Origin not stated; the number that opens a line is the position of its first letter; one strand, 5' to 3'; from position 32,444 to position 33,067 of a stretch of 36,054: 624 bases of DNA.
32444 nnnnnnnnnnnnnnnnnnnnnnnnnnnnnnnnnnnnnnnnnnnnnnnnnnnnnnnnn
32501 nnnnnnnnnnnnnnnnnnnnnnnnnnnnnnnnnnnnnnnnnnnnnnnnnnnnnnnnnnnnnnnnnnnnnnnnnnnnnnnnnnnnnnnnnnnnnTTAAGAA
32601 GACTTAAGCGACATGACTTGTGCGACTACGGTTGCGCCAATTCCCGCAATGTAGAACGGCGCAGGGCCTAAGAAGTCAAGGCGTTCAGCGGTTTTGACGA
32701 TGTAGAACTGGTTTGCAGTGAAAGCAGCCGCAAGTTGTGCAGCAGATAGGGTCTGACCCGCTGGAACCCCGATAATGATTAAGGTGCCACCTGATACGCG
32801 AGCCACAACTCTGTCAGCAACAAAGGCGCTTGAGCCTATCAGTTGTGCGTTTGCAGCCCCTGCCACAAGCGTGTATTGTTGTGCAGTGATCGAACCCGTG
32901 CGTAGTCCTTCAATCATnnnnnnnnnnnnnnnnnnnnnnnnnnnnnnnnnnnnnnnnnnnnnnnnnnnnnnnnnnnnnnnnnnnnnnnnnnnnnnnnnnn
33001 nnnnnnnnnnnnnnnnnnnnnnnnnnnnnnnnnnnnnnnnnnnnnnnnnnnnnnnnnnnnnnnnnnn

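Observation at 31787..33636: Large terminase split into two ORFs inside the ATPase domain by a tightly nested 107-aa Ala/Gly-rich gene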

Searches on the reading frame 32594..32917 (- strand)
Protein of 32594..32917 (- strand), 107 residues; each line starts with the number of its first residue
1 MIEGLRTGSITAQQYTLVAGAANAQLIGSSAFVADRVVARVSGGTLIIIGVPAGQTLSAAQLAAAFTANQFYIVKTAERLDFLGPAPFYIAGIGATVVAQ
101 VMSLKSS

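Call 4: search_protein_families(library=pfam, proteins=[window:32594-32917:-], max_evalue=1)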
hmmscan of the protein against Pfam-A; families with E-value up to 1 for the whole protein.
window:32594-32917:- (107 aa): 0 families

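Call 5: search_protein_families(library=phrogs, proteins=[window:32594-32917:-], max_evalue=1)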
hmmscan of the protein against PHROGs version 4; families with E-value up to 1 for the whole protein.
window:32594-32917:- (107 aa): 0 families

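Call 10: search_dna_similar(query=window:32594-32917:-, collection=phages, mode=protein, max_evalue=1, max_rows=30)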
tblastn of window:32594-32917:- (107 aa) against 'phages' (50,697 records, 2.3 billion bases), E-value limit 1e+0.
No match.

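Call 12: find_homologous_proteins(query=window:32594-32917:-, max_evalue=1)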
Query window:32594-32917:- (107 aa): 2 proteins with E <= 1 among 57 candidates.
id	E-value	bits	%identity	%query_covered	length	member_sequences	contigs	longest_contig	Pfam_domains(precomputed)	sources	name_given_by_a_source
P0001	5.6e-57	207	100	100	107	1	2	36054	-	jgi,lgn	jgi:hypothetical protein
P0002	3.3e-48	179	87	100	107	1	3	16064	-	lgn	-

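Call 13: find_encoding_contigs(protein=P0002, flank=10000, max_places=10)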
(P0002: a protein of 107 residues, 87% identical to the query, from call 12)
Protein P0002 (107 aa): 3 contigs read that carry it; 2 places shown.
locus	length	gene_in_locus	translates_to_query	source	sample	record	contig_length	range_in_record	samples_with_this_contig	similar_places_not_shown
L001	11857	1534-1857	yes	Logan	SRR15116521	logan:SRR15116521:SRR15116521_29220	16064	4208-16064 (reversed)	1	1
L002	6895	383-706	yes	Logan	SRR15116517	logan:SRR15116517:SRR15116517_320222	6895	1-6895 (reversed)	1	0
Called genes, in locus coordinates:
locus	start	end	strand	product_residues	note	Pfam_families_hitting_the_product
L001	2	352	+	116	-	?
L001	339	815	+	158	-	-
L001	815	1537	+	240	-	-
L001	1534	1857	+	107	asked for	-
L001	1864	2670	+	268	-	PF17289:Terminase_6C (faint)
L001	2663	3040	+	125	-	-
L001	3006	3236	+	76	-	-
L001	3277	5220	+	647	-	PF16510:P22_portal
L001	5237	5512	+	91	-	-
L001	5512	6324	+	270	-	-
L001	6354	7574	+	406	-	-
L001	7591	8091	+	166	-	-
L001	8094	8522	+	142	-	-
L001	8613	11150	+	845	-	-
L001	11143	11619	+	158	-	-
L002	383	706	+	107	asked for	-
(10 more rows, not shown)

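Call 14: find_encoding_contigs(protein=P0001, flank=10000, max_places=10)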
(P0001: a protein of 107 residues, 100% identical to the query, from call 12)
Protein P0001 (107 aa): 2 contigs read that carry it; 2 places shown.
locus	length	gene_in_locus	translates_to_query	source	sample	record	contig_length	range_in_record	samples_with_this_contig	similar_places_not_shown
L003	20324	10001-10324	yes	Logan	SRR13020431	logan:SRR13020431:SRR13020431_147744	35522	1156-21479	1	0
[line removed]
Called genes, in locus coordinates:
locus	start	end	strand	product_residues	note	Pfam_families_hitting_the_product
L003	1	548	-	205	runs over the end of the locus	-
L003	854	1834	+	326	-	-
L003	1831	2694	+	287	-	PF06745:ATPase (weak), PF03796:DnaB_C, PF13481:AAA_25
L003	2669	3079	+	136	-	-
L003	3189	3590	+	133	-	-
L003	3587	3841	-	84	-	-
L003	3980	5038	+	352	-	PF01385:OrfB_IS605, PF07282:Cas12f1-like_TNB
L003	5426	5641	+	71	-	-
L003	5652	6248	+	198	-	-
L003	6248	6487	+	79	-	PF10883:DUF2681 (weak)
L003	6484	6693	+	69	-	-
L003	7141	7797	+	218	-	PF04404:ERF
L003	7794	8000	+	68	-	-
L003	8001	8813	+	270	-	PF00483:NTP_transferase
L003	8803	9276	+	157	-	-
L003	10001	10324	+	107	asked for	-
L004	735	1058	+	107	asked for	-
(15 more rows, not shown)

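Call 25: search_protein_representatives(protein=window:32594-32917:-)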
Query: 107 residues. Proteins with E-value up to 0.001 (for the whole library): 57; up to 1e-10: 1; up to 1e-30: 1. The best 57 are listed.
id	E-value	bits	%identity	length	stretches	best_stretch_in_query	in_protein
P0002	1.0e-48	179.2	87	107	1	1-107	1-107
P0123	1.8e-10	56.9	43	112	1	10-100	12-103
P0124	5.2e-10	55.4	48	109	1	10-102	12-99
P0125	2.7e-09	53.1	41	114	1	11-101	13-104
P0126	6.1e-09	52.0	37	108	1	9-102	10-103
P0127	1.1e-08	51.2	38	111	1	12-103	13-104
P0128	1.3e-08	50.9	35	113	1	12-102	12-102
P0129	3.6e-08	49.5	40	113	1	14-103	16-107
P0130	3.8e-08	49.5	44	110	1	18-107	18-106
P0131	5.4e-08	49.0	43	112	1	10-103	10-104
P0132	6.9e-08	48.6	43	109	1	10-102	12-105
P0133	1.4e-07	47.6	41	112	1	17-98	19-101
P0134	2.5e-07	46.9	38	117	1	11-103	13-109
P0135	4.8e-07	45.9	40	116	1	9-98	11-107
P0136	9.4e-07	45.0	43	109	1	18-102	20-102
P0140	2.2e-06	43.8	48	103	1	35-101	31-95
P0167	2.2e-04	37.4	36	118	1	19-99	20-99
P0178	8.9e-04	35.5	38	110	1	8-102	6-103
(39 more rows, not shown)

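Call 28: search_protein_families(library=phrogs, alignment_id=A3, max_evalue=0.01)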
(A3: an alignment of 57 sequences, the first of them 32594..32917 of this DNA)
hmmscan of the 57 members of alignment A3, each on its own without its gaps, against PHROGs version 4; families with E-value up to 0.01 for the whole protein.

A. member 1, window:32594-32917:- (107 aa): 0 families

B. families by the number of members that match (of 57 scanned): 1 family
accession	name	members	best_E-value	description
phrog_31028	-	1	0.0055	-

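Call 29: search_solved_structures(query=A3, max_evalue=10)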
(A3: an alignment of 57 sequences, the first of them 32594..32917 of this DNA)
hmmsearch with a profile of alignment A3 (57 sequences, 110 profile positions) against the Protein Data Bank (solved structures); distinct sequences matched with E-value up to 10: 2.
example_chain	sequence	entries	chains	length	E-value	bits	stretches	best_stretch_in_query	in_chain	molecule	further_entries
8idm_B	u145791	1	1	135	0.79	12.8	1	77-108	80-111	VHH-227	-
3r66_A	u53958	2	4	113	1.4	12.1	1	6-27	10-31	Non-structural protein 1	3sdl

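Call 33: predict_structure(alignment_id=A3)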
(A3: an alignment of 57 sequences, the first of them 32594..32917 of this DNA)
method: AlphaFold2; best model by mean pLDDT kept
length: 107 residues; sequences in the alignment: 57
mean_pLDDT: 86.0   pTM: 0.73
mean pLDDT of the five models: 86.0, 82.6, 81.6, 78.4, 78.1
residues with pLDDT >= 90: 45; 70-90: 55; 50-70: 5; < 50: 2
segments of 3 or more residues with pLDDT < 50: none
pLDDT, mean of each block of 10 residues (from residue 1): 61 91 87 86 91 87 90 88 88 92 85
secondary structure, 60 per line:
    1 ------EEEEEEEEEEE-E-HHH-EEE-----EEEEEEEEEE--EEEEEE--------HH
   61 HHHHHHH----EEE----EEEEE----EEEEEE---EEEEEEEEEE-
elements in order: E7-17 E25-27 E33-42 E45-50 H59-67 E72-74 E79-83 E88-93 E97-106

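Call 38: fold_search(model_id=the predicted structure, library=pdb)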
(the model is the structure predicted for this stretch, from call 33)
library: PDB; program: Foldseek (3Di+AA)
matches with E <= 10: 1708; with E <= 0.001: 6
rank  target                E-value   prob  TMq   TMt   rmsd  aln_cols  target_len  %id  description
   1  9u8o_A                5.4e-04  1.00  0.53  0.58   3.7       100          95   12  Crystal structure of cupin-domain containing protein (AzcA) forming triazine (6-amino-4-oxo-4,5-dihydro-1,3,5-triazine (released 2026-04-01)
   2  7a02_A                5.7e-04  1.00  0.48  0.47   5.5       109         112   15  Bacillus endospore appendages form a novel family of disulfide-linked pili (released 2021-04-28)
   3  9l21_A                6.0e-04  1.00  0.64  0.11   2.9       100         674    7  cryo-EM structure of Vitamin K-dependent gamma-carboxylase complexed with factor IX (released 2025-10-22)
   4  1y9q                  8.0e-04  1.00  0.59  0.37   2.8        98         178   14  Crystal Structure of HTH_3 family Transcriptional Regulator from Vibrio cholerae (released 2005-01-04)
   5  9bvq_A                9.4e-04  1.00  0.64  0.11   2.9       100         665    7  Vitamin K-dependent gamma-carboxylase with TMG2 propeptide and glutamate-rich region (released 2025-01-22)
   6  2ixl_C                9.4e-04  1.00  0.56  0.33   5.4       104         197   10  RmlC S. suis with dTDP-rhamnose (released 2006-10-26)
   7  9l6s_A                1.1e-03  1.00  0.63  0.11   3.2       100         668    6  double-mutant (K217A & K218A) Vitamin K-dependent gamma-carboxylase in complex with coagulation factors X and vitamin  (released 2025-10-08)
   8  9u8n_C                1.1e-03  1.00  0.53  0.57   3.7       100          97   12  Crystal structure of cupin-domain containing protein (AzcA) forming triazine (6-amino-4-oxo-4,5-dihydro-1,3,5-triazine (released 2026-04-01)
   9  9l6r_A                1.2e-03  1.00  0.63  0.11   3.2       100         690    6  double-mutant (K217A & K218A) Vitamin K-dependent gamma-carboxylase in complex with Coagulation factor IX and vitamin  (released 2025-10-08)
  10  1zz8_A                1.3e-03  1.00  0.61  0.36   3.4       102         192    8  Crystal Structure of FeII HppE in Complex with Substrate Form 2 (released 2005-07-26)
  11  9mqb_A                1.4e-03  1.00  0.64  0.11   2.9       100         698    7  Vitamin K-dependent gamma-carboxylase with Osteocalcin (mutant) and vitamin K hydroquinone and calcium (released 2025-10-08)
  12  9l24_A                1.6e-03  1.00  0.63  0.11   3.3       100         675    6  cryo-EM structure of Vitamin K-dependent gamma-carboxylase complexed with Matrix Gla protein (released 2025-10-22)
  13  9bux_A                1.7e-03  1.00  0.64  0.11   2.9       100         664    7  Structure of GGCX-BGP-menaquinone-4 epoxide complex (released 2025-01-29)
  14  9u8n_A                1.7e-03  1.00  0.51  0.56   3.7        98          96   12  Crystal structure of cupin-domain containing protein (AzcA) forming triazine (6-amino-4-oxo-4,5-dihydro-1,3,5-triazine (released 2026-04-01)
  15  3lag_B                1.8e-03  1.00  0.54  0.58   4.3        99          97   14  The crystal structure of a functionally unknown protein RPA4178 from Rhodopseudomonas palustris CGA009 (released 2010-01-19)
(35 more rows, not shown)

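Call 39: fold_search(model_id=the predicted structure, library=viral)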
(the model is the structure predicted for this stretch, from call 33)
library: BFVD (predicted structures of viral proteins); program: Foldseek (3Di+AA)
matches with E <= 10: 1655; with E <= 0.001: 11
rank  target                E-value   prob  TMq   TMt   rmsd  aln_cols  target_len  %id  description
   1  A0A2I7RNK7            2.2e-04  1.00  0.65  0.58   4.4       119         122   11  Uncharacterized protein [Vibrio phage 1.204.O._10N.222.46.F12]
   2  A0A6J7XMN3            3.8e-04  1.00  0.65  0.69   4.8       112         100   13  Uncharacterized protein [uncultured Caudovirales phage]
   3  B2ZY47                4.2e-04  1.00  0.49  0.41   4.3       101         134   18  Uncharacterized protein [Ralstonia phage phiRSL1]
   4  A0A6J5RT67            4.7e-04  1.00  0.54  0.44   4.3       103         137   11  Uncharacterized protein [uncultured Caudovirales phage]
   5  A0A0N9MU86            5.0e-04  1.00  0.67  0.47   2.6        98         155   13  (no name in the UniProt tables at hand)
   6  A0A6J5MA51            6.2e-04  1.00  0.66  0.71   3.8       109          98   11  Uncharacterized protein [uncultured Caudovirales phage]
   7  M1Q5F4                6.6e-04  1.00  0.66  0.78   2.8       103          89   14  (no name in the UniProt tables at hand)
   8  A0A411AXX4            7.4e-04  1.00  0.64  0.36   3.5       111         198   14  Uncharacterized protein [Streptomyces phage WheeHeim]
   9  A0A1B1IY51            8.7e-04  1.00  0.54  0.62   3.8        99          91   14  Uncharacterized protein [Phage MedPE-SWcel-C56]
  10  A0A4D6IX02            9.3e-04  1.00  0.55  0.27   4.2       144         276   10  Capsid protein [Cucumber mosaic virus]
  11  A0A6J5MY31            9.8e-04  1.00  0.62  0.28   4.7       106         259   11  Uncharacterized protein [uncultured Caudovirales phage]
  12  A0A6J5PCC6            1.0e-03  1.00  0.56  0.65   3.9       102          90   11  Uncharacterized protein [uncultured Caudovirales phage]
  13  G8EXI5                1.0e-03  1.00  0.52  0.56   4.4       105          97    8  (no name in the UniProt tables at hand)
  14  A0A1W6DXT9            1.1e-03  1.00  0.57  0.33   4.0       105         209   10  Uncharacterized protein [Rhodococcus phage Toil]
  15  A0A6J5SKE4            1.2e-03  1.00  0.55  0.63   4.2       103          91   13  Uncharacterized protein [uncultured Caudovirales phage]
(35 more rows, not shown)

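Call 45: find_encoding_contigs(protein=P0123, flank=6000, max_places=3)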
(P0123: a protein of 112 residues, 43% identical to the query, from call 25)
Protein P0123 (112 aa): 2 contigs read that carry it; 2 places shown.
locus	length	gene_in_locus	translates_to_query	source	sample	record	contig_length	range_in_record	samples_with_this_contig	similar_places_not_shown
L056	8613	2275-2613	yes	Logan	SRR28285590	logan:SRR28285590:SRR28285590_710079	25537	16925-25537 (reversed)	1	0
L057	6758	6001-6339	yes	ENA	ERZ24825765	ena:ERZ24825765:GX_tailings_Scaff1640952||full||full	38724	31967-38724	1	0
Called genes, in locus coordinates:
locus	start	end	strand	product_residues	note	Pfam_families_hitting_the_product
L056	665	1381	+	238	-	-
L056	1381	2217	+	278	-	-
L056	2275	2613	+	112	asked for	-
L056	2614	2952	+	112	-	-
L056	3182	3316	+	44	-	-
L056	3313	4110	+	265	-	-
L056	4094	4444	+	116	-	-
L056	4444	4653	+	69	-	-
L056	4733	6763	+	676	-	PF16510:P22_portal, PF23899:SU10_portal (weak)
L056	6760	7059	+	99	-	-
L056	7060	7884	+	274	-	-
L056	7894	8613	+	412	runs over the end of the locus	PF17236:SU10_MCP (faint)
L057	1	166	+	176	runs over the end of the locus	PF01464:SLT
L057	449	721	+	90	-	-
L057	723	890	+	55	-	-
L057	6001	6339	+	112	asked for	-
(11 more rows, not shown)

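Call 46: find_encoding_contigs(protein=P0140, flank=6000, max_places=3)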
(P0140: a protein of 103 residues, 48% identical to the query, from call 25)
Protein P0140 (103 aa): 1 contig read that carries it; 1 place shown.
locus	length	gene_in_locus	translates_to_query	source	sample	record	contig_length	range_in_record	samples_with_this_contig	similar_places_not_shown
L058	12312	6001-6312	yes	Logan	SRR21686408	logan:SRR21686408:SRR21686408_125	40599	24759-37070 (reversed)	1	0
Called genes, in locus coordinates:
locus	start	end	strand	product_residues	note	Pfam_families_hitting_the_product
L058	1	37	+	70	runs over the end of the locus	-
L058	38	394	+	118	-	-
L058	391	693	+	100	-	-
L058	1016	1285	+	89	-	-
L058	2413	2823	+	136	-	PF16677:GP3_package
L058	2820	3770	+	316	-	PF00852:Glyco_transf_10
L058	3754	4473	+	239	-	-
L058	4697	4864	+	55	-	-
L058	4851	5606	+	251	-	-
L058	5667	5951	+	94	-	-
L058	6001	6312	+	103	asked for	-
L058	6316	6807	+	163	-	-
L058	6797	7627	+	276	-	-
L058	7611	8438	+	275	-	-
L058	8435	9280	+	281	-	-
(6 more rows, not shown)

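Call 70: find_encoding_contigs(protein=P0178, flank=7000, max_places=2)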
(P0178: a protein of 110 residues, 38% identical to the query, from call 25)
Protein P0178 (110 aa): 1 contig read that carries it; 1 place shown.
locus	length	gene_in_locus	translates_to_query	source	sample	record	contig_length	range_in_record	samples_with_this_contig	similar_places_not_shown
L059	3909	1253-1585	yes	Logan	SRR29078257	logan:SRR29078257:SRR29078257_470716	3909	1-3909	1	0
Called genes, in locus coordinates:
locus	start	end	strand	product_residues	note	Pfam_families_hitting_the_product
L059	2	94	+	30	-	?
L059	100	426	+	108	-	-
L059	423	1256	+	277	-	-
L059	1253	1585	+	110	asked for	-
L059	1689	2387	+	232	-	-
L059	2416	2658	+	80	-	-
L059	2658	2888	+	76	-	-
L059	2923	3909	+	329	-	?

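Call 71: find_encoding_contigs(protein=P0167, flank=7000, max_places=2)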
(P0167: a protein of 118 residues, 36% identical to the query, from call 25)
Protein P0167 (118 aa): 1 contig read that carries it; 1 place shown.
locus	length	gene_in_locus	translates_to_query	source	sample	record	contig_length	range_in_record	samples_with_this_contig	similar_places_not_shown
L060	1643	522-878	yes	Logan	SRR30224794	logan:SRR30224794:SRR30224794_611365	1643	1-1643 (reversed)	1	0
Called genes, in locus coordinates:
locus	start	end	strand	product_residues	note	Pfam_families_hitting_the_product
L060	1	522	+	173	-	?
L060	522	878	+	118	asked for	-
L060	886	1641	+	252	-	?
